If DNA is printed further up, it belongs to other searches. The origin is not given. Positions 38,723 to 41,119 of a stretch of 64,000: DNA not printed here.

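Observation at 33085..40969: AT-rich island with two GT-C-type membrane enzymes, a flippase, a GT4 and a methyltransferase: candidate protein O-glycosylation system encoded next to likely substrates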

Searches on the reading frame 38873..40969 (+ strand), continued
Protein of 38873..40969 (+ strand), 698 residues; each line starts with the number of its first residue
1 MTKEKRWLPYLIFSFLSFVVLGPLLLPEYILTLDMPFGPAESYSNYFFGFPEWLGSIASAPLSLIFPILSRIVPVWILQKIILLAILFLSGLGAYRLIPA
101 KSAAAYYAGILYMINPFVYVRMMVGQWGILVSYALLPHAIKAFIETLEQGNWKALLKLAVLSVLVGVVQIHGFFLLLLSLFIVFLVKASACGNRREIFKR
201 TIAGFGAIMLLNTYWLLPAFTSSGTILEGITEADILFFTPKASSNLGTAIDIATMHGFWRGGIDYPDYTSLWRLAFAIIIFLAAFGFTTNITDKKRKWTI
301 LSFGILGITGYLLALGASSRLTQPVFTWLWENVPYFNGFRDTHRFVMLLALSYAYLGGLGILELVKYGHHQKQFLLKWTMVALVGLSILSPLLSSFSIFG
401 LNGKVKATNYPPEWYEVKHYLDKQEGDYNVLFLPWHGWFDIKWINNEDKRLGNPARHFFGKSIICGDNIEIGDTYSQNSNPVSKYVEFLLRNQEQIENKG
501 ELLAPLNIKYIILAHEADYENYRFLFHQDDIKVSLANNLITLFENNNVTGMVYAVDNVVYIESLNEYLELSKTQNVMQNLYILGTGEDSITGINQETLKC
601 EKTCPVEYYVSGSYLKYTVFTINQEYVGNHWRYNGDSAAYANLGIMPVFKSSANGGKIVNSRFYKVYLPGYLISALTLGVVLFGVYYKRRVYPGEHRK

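Call 32: find_related_loci(query=A1, collection=genome_contigs, flank=10000)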
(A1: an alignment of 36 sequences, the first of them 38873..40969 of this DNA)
Query A1 (698 aa) in genome_contigs; peptide patterns used: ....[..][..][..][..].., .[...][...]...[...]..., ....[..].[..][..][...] (x = any residue, [..] = any of these).
273 stretches matched a pattern; 232 encode a relative of the query (tblastn E <= 1e-3); the best 80 are kept; 80 distinct loci.
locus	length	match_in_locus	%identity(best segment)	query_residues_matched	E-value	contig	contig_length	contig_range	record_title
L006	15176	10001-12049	49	7-687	0e+0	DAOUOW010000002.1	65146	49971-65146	MAG TPA_asm: Chloroflexota bacterium isolate CSMAG_84 CSMAG_84_k119_641528_length_65146_cov_18.9958, whole genome shotgu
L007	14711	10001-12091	46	5-698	0e+0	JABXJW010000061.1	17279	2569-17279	MAG: Desulfobacterales bacterium isolate CR_Bin_276 NODE_83_length_17279_cov_9.908615, whole genome shotgun sequence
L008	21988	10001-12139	46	4-690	0e+0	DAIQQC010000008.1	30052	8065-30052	MAG TPA_asm: Dehalococcoidales bacterium isolate CTOTU25594 NODE_289_length_30052_cov_9.396306, whole genome shotgun seq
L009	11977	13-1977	49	44-690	0e+0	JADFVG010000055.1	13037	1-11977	MAG: Chloroflexota bacterium isolate C2.bin.45 k83_629642, whole genome shotgun sequence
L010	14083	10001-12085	46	2-690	0e+0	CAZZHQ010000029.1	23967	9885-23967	MAG TPA_asm: uncultured Dehalococcoidales bacterium isolate SRP178699_co1_156 genome assembly, contig: NODE_2427_length_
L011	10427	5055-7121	46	2-686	0e+0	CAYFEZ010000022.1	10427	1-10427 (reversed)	MAG TPA_asm: uncultured Dehalococcoidales bacterium isolate ERP003628_co1_197 genome assembly, contig: NODE_4374_length_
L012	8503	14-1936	45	58-690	0e+0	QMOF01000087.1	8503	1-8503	MAG: Chloroflexi bacterium isolate B9_G15 B9_Guay15_scaffold_02608, whole genome shotgun sequence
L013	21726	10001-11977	44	30-683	8e-180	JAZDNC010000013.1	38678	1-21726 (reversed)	MAG: Chloroflexota bacterium isolate MEGAHIT-group-0.690 k141_3296322, whole genome shotgun sequence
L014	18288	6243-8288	43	2-670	1e-173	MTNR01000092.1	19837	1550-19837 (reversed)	MAG: Dehalococcoides sp. JdFR-56 JGI24020J35080_1000814, whole genome shotgun sequence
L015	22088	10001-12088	44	6-697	0e+0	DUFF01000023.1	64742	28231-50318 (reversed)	MAG TPA_asm: Dehalococcoidia bacterium isolate W80 Contig23, whole genome shotgun sequence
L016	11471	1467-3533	39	6-690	5e-157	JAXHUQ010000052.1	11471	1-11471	MAG: Halobacteriota archaeon isolate MAG55_tar_biofilm MAG55_52, whole genome shotgun sequence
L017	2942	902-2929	37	6-674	3e-156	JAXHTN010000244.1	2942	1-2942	MAG: Halobacteriota archaeon isolate MAG25_tar_biofilm MAG25_244, whole genome shotgun sequence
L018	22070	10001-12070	36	10-679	3e-138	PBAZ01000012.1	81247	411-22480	MAG: Chloroflexota bacterium isolate SP4360 119838, whole genome shotgun sequence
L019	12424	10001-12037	35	10-690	6e-137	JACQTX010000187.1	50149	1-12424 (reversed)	MAG: Chloroflexi bacterium isolate NC_groundwater_1422_Ag_S-0.65um_57_27 S_p65_S5_coassembly_k141_3634936, whole genome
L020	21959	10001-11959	39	27-663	8e-137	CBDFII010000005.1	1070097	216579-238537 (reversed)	MAG: Dehalococcoidia bacterium isolate 1e1f5736-07cf-4cce-af67-888d2012246e genome assembly, contig: contig_5, whole gen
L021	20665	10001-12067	38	4-698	2e-135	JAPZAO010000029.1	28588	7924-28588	MAG: Candidatus Methanoperedens sp. isolate SR-VP_26_10_2019_2_100cm_44_46 SR-VP_26_10_2019_2_100cm_scaffold_1321, whole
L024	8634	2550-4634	37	4-691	8e-132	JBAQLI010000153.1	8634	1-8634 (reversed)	MAG: Candidatus Methanoperedens sp. isolate MFD12032_ilm_asm_bin13 k127_18413, whole genome shotgun sequence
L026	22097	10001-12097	37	4-691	2e-129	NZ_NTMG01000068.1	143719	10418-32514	Candidatus Methanoperedens sp. BLZ2 CMPBLZ2contig_37, whole genome shotgun sequence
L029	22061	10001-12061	36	4-691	9e-127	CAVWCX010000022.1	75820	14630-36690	MAG: Candidatus Methanoperedenaceae archaeon isolate MFD03899.bin.2.194 genome assembly, contig: contig_5390, whole geno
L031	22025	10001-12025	37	5-678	4e-125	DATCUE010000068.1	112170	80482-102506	MAG TPA_asm: Candidatus Methanoperedens sp. isolate SMAG_U7350 k141_68662, whole genome shotgun sequence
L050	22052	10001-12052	32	13-691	4e-102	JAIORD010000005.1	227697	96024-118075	MAG: Methanococcoides sp. isolate SMBSF09 20072_Bin_1_contigs_1_c_000000000004, whole genome shotgun sequence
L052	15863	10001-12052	32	13-691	2e-98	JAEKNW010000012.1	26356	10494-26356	MAG: Candidatus Cloacimonadota bacterium isolate crispr.contigs_1 contig-100_1076, whole genome shotgun sequence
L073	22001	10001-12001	30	6-691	5e-76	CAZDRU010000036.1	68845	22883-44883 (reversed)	MAG TPA_asm: uncultured Dehalococcoidia bacterium isolate SRP092796_co4_679 genome assembly, contig: k141_1011012, whole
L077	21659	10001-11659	31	8-545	1e-73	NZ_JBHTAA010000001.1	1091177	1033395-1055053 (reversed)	Haloferax namakaokahaiae strain DSM 29988 GCM70025341_13, whole genome shotgun sequence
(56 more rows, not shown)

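Call 35: predict_structure(alignment_id=A1)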
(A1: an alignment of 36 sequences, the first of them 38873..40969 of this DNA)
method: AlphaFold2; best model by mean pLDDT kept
length: 698 residues; sequences in the alignment: 36
mean_pLDDT: 88.2   pTM: 0.88
mean pLDDT of the five models: 88.2, 87.2, 84.7, 81.2, 78.1
residues with pLDDT >= 90: 398; 70-90: 251; 50-70: 40; < 50: 9
segments of 3 or more residues with pLDDT < 50: 696-698
pLDDT, mean of each block of 10 residues (from residue 1): 71 96 93 85 79 75 85 92 97 94 94 93 91 97 91 87 90 93 94 87 89 89 67 77 82 77 51 87 96 91 97 90 90 81 92 97 90 87 90 84 89 96 92 90 89 90 84 62 92 93 96 89 93 95 94 94 94 92 89 85 93 95 88 95 94 95 93 92 80 53
secondary structure, 60 per line:
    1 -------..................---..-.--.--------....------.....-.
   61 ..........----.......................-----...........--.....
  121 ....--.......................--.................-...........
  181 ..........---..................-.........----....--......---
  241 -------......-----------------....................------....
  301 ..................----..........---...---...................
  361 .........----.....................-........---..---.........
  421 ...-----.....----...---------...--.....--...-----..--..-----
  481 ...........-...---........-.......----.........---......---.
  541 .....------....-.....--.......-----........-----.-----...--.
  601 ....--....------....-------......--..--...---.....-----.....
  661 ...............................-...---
elements in order (helices of 4 or more, strands of 3 or more residues): H8-25 H44-47 H54-58 H60-70 H75-97 H103-113 H116-124 H127-149 H152-168 H170-190 H194-211 H213-221 H226-229 H232-237 H248-253 H271-290 H297-318 H323-332 H342-369 H374-394 H396-403 H412-423 E429-433 E438-440 E450-452 H455-459 E462-464 H481-491 H499-506 E508-514 H519-527 E531-536 E540-545 E552-555 E557-561 H564-570 E579-583 E595-597 E600-604 E607-610 E617-620 E631-633 E640-642 E646-650 E656-660 H661-691

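Call 39: fold_search(model_id=the predicted structure, library=pdb)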
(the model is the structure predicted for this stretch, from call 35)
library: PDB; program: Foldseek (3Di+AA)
matches with E <= 10: 496; with E <= 0.001: 17
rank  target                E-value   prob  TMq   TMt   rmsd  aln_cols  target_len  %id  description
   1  6w98_A                3.8e-10  1.00  0.56  0.32   6.2       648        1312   12  Single-Particle Cryo-EM Structure of Arabinofuranosyltransferase AftD from Mycobacteria (released 2020-05-13)
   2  6wby                  7.1e-10  1.00  0.52  0.31  18.5       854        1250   10  Single-Particle Cryo-EM Structure of Arabinofuranosyltransferase AftD from Mycobacteria, Mutant R1389S Class 2 (released 2020-05-13)
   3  8pn9_A                1.2e-06  1.00  0.44  0.46  11.2       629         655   11  Structure of human oligosaccharyltransferase OST-A complex bound to NGI-1 (released 2024-05-08)
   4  6s7o_A                1.3e-06  1.00  0.40  0.42  13.7       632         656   11  Cryo-EM structure of human oligosaccharyltransferase complex OST-A (released 2019-12-18)
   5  8b6l_I                1.2e-05  1.00  0.43  0.44  14.2       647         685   11  Subtomogram average of the human Sec61-TRAP-OSTA-translocon (released 2022-12-07)
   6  6ftg_5                1.2e-05  1.00  0.38  0.40  17.6       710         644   11  Subtomogram average of OST-containing ribosome-translocon complexes from canine rough microsomal membranes (released 2018-03-21)
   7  8age_A                1.6e-05  1.00  0.45  0.48  12.3       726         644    9  Structure of yeast oligosaccharylransferase complex with acceptor peptide bound (released 2022-12-07)
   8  9n9j_I                3.0e-05  1.00  0.38  0.38  11.8       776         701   10  Structure of a GRP94 folding intermediate engaged with a CCDC134- and FKBP11-bound secretory translocon (released 2025-11-19)
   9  6s7t_A                3.4e-05  1.00  0.36  0.35  11.3       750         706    9  Cryo-EM structure of human oligosaccharyltransferase complex OST-B (released 2019-12-18)
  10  7oci_F                3.6e-05  1.00  0.45  0.49  11.9       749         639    9  Cryo-EM structure of yeast Ost6p containing oligosaccharyltransferase complex (released 2022-02-16)
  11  8agc_A                4.9e-05  1.00  0.40  0.40  18.2       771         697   10  Structure of yeast oligosaccharylransferase complex with lipid-linked oligosaccharide and non-acceptor peptide bound (released 2022-12-07)
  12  6gxc_A                7.2e-05  1.00  0.39  0.39  17.1       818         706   13  Bacterial oligosaccharyltransferase PglB in complex with an inhibitory peptide and a reactive lipid-linked oligosaccha (released 2018-11-14)
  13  5ogl_A                1.1e-04  1.00  0.40  0.39  15.6       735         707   14  Structure of bacterial oligosaccharyltransferase PglB in complex with an acceptor peptide and an lipid-linked oligosac (released 2017-10-25)
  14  7zlh_A                1.7e-04  1.00  0.38  0.40  13.5       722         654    8  Cryo-EM structure of C-mannosyltransferase CeDPY19, in apo state, bound to CMT2-Fab and anti-Fab nanobody (released 2023-01-11)
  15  3rce_A                2.2e-04  1.00  0.38  0.38  21.4       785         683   13  Bacterial oligosaccharyltransferase PglB (released 2011-06-15)
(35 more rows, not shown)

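Call 45: search_protein_families(library=pfam, proteins=[L077:6-776:+, L077:780-2069:+, L077:1847-3994:+, L077:4019-5527:+, L077:5652-7148:+, L077:7149-9935:+, L077:9914-11791:+, L077:11924-14137:+, L077:14193-21560:-], max_evalue=0.001)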
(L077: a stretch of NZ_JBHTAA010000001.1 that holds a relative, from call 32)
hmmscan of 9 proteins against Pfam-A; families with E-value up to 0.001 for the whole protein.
L077:6-776:+ (256 aa): 0 families

L077:780-2069:+ (429 aa): 3 families
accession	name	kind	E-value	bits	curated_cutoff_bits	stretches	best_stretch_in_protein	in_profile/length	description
PF13440.11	Polysacc_synt_3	-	2.4e-12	47.1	23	1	55-353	2-293/293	Polysaccharide biosynthesis protein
PF01943.22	Polysacc_synt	-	2.1e-09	37.6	28.2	1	32-299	3-269/274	Polysaccharide biosynthesis protein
PF03023.19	MurJ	-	0.00018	20.7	27.4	1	103-415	53-384/451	Lipid II flippase MurJ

L077:1847-3994:+ (715 aa): 6 families
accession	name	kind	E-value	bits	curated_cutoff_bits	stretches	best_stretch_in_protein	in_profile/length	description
PF13692.12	Glyco_trans_1_4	-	4.7e-20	72.7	27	1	533-676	3-141/142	Glycosyl transferases group 1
PF00534.26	Glycos_transf_1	-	3e-18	66.4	26.4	1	530-687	14-168/172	Glycosyl transferases group 1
PF00535.33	Glycos_transf_2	-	2.9e-16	60.3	23.3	1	95-255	1-164/168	Glycosyl transferase family 2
PF13579.12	Glyco_trans_4_4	-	2.6e-07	31.5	29.7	1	351-515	6-157/158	Glycosyl transferase 4-like domain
PF13439.12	Glyco_transf_4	-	1.2e-06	29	28.5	1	353-516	9-165/170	Glycosyltransferase Family 4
PF13641.12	Glyco_tranf_2_3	-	0.00013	22.6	27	1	95-283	4-200/230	Glycosyltransferase like family 2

L077:4019-5527:+ (502 aa): 2 families
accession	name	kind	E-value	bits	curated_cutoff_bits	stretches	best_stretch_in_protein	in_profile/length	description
PF00884.28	Sulfatase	-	1.2e-18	68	25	1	113-398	40-300/301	Sulfatase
PF01663.27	Phosphodiest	-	5.8e-11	43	23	1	86-336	1-239/342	Type I phosphodiesterase / nucleotide pyrophosphatase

L077:5652-7148:+ (498 aa): 1 family
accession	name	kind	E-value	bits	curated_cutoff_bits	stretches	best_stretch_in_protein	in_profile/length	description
PF01663.27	Phosphodiest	-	6.7e-36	125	23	1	3-308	1-241/342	Type I phosphodiesterase / nucleotide pyrophosphatase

L077:7149-9935:+ (928 aa): 1 family
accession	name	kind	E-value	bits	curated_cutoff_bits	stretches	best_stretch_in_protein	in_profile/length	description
PF02018.23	CBM_4_9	-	6.2e-05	23.8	25.9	1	601-671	2-75/136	Carbohydrate binding domain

L077:9914-11791:+ (625 aa): 0 families

L077:11924-14137:+ (737 aa): 3 families
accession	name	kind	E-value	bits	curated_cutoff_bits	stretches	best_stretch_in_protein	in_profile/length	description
PF00933.27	Glyco_hydro_3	-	5.9e-70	236.6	27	1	26-349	1-316/316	Glycosyl hydrolase family 3 N terminal domain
PF01915.27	Glyco_hydro_3_C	-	8.7e-47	160.1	31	1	387-623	1-200/200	Glycosyl hydrolase family 3 C-terminal domain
PF14310.12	Fn3-like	-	2.3e-15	56.9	25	1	660-724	1-66/71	Fibronectin type III-like domain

L077:14193-21560:- (2455 aa): 20 families
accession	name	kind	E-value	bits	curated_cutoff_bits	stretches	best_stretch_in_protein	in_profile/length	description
PF17963.7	Big_9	-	4.3e-107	351.7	23.6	8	1239-1330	2-88/89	Bacterial Ig domain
PF17803.7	Cadherin_4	-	4.6e-83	274.2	25.1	8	1130-1200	2-71/71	Bacterial cadherin-like domain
PF17892.7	Cadherin_5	-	1.1e-78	259.7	26.5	8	1239-1330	3-97/98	Cadherin-like domain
PF22544.2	HYDIN_VesB_CFA65-like_Ig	-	2.4e-45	153.3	25.5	3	735-836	1-99/100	HYDIN/CFA65/VesB-like, Ig-like domain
PF13360.13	PQQ_2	-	6.8e-42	144.1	27.6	3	200-344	3-147/233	Outer membrane protein assembly factor BamB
PF15780.11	ASH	-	6.5e-30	103.6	27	3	1645-1730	12-94/98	Abnormal spindle-like microcephaly-assoc'd, ASPM-SPD-2-Hydin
PF22073.2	Cep192_D4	-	1.2e-26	93.6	35.5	3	1640-1740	4-109/112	Cep192 domain 4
PF13570.13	Beta-prop_ACSF4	-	7e-22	78.7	133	3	285-392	32-141/329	Beta-alanine-activating enzyme, beta-propeller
PF07610.17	DUF1573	-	2.1e-18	66.6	26.1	2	632-727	4-96/98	Protein of unknown function (DUF1573)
PF01011.28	PQQ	-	3.3e-17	62.9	26.7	0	208-259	25-83/595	Glucose/ethanol/alcohol dehydrogenase, beta-propeller domain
PF12371.14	TMEM131_like_N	-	1.6e-13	51.1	28.8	1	1641-1726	2-84/84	Transmembrane protein 131-like N-terminal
PF24507.1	Ig_CFAP65_4th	-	1.8e-12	47.9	27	0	759-838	2-76/76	CFAP65, fourth Ig-like domain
PF24798.1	Ig-CFAP74_4th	-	5.8e-09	36.4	28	1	633-714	3-82/95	CFAP74 forth Ig-like domain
PF15418.12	DUF4625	-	6.5e-07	30.1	27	1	1741-1846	7-126/131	Domain of unknown function (DUF4625)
PF19077.6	Big_13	-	1.6e-06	28.9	27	1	2117-2183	33-101/102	Bacterial Ig-like domain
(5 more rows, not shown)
